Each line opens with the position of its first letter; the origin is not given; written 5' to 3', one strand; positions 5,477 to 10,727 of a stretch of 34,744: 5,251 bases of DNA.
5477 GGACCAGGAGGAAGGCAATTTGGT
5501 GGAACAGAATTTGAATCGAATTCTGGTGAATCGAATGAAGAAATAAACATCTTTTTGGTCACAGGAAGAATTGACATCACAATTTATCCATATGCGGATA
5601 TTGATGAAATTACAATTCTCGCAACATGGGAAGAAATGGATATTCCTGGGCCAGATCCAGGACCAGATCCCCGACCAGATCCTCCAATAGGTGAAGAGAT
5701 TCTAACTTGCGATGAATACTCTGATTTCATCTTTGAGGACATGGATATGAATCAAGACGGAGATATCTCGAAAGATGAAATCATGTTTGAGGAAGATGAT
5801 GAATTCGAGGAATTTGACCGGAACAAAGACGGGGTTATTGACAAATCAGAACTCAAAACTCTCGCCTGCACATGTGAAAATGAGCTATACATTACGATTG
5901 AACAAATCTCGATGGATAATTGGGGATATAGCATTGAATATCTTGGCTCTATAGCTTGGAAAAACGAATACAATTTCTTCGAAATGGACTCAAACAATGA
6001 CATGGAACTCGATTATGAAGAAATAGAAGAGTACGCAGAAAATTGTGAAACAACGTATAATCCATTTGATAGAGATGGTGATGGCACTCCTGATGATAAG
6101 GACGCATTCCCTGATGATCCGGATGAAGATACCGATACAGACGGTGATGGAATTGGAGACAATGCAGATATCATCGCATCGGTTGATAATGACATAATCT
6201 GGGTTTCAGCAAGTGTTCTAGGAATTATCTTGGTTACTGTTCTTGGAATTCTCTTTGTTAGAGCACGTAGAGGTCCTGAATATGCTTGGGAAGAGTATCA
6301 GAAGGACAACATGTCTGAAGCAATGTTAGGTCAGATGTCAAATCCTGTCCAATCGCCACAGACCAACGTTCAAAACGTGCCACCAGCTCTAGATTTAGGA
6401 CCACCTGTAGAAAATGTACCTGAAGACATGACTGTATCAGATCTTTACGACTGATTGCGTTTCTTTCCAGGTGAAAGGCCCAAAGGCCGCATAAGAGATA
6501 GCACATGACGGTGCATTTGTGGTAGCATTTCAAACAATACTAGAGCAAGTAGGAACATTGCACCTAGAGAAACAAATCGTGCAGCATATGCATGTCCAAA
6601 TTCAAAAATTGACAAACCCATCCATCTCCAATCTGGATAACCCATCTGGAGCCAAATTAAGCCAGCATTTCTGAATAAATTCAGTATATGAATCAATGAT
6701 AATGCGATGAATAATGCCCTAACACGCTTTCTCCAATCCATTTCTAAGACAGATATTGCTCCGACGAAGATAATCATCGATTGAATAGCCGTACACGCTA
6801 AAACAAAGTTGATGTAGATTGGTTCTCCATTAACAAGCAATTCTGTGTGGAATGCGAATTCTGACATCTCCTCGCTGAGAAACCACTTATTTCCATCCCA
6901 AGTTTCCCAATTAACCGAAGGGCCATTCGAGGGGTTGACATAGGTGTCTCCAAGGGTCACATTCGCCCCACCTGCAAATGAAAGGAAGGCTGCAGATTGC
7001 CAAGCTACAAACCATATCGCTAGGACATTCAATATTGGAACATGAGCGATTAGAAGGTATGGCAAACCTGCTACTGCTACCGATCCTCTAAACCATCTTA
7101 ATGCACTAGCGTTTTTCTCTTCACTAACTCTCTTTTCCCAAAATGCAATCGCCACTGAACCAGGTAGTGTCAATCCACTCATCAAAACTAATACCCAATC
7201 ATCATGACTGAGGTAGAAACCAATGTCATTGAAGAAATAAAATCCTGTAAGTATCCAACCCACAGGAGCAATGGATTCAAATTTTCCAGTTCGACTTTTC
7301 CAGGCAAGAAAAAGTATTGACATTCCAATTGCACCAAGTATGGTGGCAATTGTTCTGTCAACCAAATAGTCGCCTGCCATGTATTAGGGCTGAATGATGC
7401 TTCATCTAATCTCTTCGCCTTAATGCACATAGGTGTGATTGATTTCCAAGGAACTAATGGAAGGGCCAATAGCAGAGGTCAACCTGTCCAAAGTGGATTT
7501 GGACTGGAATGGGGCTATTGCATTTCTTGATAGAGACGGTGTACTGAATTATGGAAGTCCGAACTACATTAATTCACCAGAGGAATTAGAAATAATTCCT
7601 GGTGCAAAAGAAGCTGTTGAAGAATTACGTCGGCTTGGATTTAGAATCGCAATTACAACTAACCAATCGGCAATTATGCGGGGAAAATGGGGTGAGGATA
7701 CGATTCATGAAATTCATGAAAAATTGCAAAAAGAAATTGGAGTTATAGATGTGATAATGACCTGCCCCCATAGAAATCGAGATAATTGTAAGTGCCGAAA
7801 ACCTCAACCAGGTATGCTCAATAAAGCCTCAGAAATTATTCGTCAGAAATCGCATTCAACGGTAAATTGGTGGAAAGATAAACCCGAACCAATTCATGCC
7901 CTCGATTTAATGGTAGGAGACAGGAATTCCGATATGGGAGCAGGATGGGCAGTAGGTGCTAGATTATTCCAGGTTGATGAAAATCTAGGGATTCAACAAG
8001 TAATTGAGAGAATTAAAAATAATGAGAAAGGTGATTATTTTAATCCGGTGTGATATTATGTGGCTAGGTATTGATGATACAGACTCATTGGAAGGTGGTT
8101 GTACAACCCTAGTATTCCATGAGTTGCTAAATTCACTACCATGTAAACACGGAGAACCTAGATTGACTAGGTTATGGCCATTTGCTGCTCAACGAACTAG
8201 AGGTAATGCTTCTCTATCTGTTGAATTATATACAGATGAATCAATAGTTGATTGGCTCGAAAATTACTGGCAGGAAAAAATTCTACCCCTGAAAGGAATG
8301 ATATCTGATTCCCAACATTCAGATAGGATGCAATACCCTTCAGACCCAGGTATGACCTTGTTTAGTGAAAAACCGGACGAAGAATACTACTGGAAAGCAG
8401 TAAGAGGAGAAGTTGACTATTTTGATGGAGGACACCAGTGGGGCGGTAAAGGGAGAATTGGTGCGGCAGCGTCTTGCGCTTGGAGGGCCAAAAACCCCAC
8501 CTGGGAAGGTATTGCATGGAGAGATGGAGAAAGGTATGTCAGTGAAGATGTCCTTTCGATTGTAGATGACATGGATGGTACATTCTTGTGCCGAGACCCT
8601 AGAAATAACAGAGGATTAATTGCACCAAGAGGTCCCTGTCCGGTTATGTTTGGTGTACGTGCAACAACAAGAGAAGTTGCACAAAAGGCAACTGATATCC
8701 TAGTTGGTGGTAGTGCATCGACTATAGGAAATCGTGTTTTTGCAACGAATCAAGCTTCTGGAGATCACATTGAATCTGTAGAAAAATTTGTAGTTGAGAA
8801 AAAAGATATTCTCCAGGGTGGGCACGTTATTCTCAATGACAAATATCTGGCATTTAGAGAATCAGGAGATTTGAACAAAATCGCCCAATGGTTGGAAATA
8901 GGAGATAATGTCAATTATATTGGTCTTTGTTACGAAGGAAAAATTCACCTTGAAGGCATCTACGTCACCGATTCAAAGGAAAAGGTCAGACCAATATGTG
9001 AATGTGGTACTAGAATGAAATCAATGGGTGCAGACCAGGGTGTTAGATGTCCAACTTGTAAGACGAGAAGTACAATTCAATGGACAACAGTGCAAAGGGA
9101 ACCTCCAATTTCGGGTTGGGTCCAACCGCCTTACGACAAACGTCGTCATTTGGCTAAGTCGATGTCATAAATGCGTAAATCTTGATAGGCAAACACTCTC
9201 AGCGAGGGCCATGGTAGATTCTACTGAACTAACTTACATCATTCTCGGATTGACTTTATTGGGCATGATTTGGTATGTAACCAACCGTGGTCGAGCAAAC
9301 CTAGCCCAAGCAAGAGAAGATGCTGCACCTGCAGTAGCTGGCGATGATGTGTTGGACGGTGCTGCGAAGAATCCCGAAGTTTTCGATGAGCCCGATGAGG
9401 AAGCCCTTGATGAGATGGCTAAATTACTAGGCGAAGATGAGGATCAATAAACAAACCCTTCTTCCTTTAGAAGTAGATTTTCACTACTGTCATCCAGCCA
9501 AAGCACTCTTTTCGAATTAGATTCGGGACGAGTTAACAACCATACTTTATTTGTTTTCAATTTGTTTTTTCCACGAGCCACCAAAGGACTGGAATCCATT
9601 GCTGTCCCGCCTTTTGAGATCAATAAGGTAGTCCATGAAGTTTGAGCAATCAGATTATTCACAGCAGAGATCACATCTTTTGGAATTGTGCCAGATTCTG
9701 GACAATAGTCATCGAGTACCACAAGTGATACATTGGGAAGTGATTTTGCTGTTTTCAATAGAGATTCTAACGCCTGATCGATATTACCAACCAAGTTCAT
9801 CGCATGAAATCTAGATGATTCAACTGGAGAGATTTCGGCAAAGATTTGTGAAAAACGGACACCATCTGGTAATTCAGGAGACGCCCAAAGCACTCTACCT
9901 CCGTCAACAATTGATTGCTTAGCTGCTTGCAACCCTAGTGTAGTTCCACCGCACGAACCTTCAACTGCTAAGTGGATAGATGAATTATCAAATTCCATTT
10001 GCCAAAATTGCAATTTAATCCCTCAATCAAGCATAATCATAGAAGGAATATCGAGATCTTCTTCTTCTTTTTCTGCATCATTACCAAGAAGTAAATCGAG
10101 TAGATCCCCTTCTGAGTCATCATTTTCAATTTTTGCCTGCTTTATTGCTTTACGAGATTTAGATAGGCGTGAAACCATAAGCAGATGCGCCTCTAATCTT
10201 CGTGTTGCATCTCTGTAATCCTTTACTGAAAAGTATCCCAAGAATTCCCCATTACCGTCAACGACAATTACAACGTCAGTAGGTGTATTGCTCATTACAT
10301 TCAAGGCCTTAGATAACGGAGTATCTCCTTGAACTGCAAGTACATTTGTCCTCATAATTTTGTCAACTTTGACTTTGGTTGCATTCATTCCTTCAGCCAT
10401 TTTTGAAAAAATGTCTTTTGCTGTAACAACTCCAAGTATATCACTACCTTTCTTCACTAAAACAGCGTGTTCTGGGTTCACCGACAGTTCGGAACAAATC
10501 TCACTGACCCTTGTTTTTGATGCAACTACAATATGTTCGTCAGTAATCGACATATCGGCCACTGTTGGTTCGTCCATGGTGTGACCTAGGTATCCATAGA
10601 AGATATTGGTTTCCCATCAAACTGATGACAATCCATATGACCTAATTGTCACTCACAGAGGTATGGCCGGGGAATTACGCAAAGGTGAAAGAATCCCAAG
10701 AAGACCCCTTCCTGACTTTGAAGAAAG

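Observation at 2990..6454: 1154-aa Ca-dependent mosaic surface protein with an unusual domain combination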

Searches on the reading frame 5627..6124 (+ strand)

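Call 10: search_protein_families(library=pfam, proteins=[window:5627-6124:+], max_evalue=10)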
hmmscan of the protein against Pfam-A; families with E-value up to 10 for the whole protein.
seq(166 aa): 11 families
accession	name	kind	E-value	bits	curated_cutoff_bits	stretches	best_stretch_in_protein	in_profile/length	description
PF13202.12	EF-hand_5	-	5.9e-10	38.6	25.9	2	58-79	3-24/25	EF hand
PF00036.39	EF-hand_1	-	1.4e-08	34.1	25.4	3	59-79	5-25/29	EF hand domain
PF13405.12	EF-hand_6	-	8.1e-08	31.8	25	3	60-79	6-25/30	EF-hand domain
PF13499.12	EF-hand_7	-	9.3e-07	29.6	30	3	60-81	8-30/67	EF-hand domain pair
PF10591.15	SPARC_Ca_bdg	-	0.00025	21.8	22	2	59-81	59-81/113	Secreted protein acidic and rich in cysteine Ca binding region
PF13833.12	EF-hand_8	-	0.019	15.1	28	2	57-79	28-50/54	EF-hand domain pair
PF05901.16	Excalibur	-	0.054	14.3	22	1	147-155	26-34/36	Excalibur calcium-binding domain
PF25530.1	EF-hand_SWAP70_N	-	0.099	13.1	27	1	60-97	16-53/95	Switch-associated protein 70-like, N-terminal EF-hand domain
PF06226.18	DUF1007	-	0.14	12.5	27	0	61-82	54-75/211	Protein of unknown function (DUF1007)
PF23657.1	DUF7151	-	0.21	12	27.2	1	120-135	26-41/46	Domain of unknown function (DUF7151)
PF00404.24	Dockerin_1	-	4.4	8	22.9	0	59-78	32-51/57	Dockerin type I domain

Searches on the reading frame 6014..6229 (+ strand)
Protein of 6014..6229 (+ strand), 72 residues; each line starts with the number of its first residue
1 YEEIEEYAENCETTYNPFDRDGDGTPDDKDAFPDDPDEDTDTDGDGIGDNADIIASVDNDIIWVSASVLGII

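Call 10: search_protein_families(library=pfam, proteins=[window:6014-6229:+], max_evalue=10)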
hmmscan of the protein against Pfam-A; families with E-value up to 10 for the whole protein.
seq(72 aa): 2 families
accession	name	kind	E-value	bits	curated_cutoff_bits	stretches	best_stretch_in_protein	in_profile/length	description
PF05901.16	Excalibur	-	0.51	11.2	22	1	18-26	26-34/36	Excalibur calcium-binding domain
PF02412.23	TSP_3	-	5.1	7.3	25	0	39-52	13-26/36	Thrombospondin type 3 repeat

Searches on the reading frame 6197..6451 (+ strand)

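Call 10: search_protein_families(library=pfam, proteins=[window:6197-6451:+], max_evalue=10)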
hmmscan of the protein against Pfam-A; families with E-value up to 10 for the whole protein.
seq(85 aa): 3 families
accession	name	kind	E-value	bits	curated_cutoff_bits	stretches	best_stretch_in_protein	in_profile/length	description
PF05231.19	MASE1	-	0.035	13.7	29.8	1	1-35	149-183/299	MASE1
PF02529.20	PetG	-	0.065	13.5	23.7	1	7-38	10-33/36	Cytochrome B6-F complex subunit 5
PF12113.13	SVM_signal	-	0.25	11.8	22.4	1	7-21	10-24/33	SVM protein signal sequence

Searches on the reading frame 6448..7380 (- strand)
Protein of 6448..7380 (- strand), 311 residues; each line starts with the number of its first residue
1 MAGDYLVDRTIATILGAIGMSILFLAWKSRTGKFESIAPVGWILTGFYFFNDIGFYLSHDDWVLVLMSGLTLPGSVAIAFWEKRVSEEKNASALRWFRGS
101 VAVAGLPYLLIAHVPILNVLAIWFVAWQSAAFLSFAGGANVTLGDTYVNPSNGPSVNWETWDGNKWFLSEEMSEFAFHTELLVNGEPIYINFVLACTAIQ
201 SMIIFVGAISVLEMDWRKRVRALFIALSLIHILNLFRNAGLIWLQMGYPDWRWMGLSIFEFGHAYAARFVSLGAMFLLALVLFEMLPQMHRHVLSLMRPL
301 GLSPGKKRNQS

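Call 8: search_protein_families(library=pfam, proteins=[window:6448-7380:-], max_evalue=0.01)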
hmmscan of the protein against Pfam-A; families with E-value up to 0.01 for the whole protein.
window:6448-7380:- (311 aa): 0 families

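Call 31: search_protein_families(library=ncbifam, proteins=[window:6448-7380:-], max_evalue=10)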
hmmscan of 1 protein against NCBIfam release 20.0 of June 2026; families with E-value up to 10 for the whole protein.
window:6448-7380:- (311 aa): 10 families
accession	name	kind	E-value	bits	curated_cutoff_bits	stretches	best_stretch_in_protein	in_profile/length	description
TIGR04125.1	exosort_PGF_TRM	exception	1.3e-24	87.1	75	1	22-294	12-257/271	archaeosortase A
TIGR04178.1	exo_archaeo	signature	3.9e-13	49.5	23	1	193-287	4-96/97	exosortase/archaeosortase family protein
NF046081.1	exosort_XrtX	exception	8.8e-06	25.7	170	1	179-287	63-163/168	exosortase X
NF045528.1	heimosortase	equivalog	1.2e-05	25.5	130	1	190-281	86-178/199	heimdallarchaeosortase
TIGR04128.1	exoso_Fjoh_1448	exception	5e-05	23.6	90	1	180-252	74-145/174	exosortase family protein XrtF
TIGR04177.1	exosort_XrtH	exception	0.00059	19.9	86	1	193-270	69-139/158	exosortase H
NF033505.2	paceosortase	exception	0.0013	18.9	80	1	168-271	37-133/167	pacearchaeosortase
TIGR04300.1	exosort_XrtM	exception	0.0029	18.1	125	1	175-251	42-116/150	exosortase family protein XrtM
TIGR04124.1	archaeo_artE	exception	0.019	15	95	1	186-263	59-135/153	archaeosortase family protein ArtE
NF041736.1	archaeo_artH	equivalog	0.027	14.4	200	1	169-254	69-156/202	archaeosortase H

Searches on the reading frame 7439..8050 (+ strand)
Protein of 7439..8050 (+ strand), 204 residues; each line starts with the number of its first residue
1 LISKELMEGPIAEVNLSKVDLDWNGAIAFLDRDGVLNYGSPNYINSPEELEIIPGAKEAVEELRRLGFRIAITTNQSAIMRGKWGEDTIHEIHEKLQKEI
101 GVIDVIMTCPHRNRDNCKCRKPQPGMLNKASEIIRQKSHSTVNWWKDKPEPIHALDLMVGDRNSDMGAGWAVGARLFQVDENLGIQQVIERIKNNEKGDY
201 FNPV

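Call 8: search_protein_families(library=pfam, proteins=[window:7439-8050:+], max_evalue=0.01)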
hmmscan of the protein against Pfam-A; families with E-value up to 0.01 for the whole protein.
window:7439-8050:+ (204 aa): 5 families
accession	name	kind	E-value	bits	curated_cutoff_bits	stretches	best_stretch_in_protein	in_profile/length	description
PF13419.12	HAD_2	-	8.2e-06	26.5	23.8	1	48-176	76-175/178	Haloacid dehalogenase-like hydrolase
PF00702.32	Hydrolase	-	8.3e-06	26.8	26.4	1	47-137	94-170/191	haloacid dehalogenase-like hydrolase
PF08645.17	PNK3P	-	1.4e-05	25.3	22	1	57-137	35-112/161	Polynucleotide kinase 3 phosphatase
PF13344.12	Hydrolase_6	-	5.6e-05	23.6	27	1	29-81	2-44/101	Haloacid dehalogenase-like hydrolase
PF13242.12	Hydrolase_like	-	0.00012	22.3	22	1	119-181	2-50/75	HAD-hyrolase-like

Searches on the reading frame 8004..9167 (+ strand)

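Call 8: search_protein_families(library=pfam, proteins=[window:8004-9167:+], max_evalue=0.01)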
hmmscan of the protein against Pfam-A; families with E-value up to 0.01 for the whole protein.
window:8004-9167:+ (388 aa): 3 families
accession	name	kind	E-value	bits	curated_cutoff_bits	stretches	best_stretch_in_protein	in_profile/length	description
PF22641.2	TiaS_TCKD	-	3.5e-16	60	27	1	20-138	1-136/156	TiaS TCKD domain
PF08489.16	TiaS_FLD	-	1.9e-14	54.2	21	1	148-255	1-116/116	TiaS FLD domain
PF23783.1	Zn_ribbon_TiaS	-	6e-10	39.1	27.3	1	330-357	2-30/41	TiaS C-terminal zinc ribbon domain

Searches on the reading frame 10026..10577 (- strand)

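Call 8: search_protein_families(library=pfam, proteins=[window:10026-10577:-], max_evalue=0.01)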
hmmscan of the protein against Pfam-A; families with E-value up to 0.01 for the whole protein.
window:10026-10577:- (184 aa): 1 family
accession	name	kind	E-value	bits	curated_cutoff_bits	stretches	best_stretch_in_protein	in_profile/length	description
PF00571.33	CBS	-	4.2e-14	53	24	1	71-124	1-54/57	CBS domain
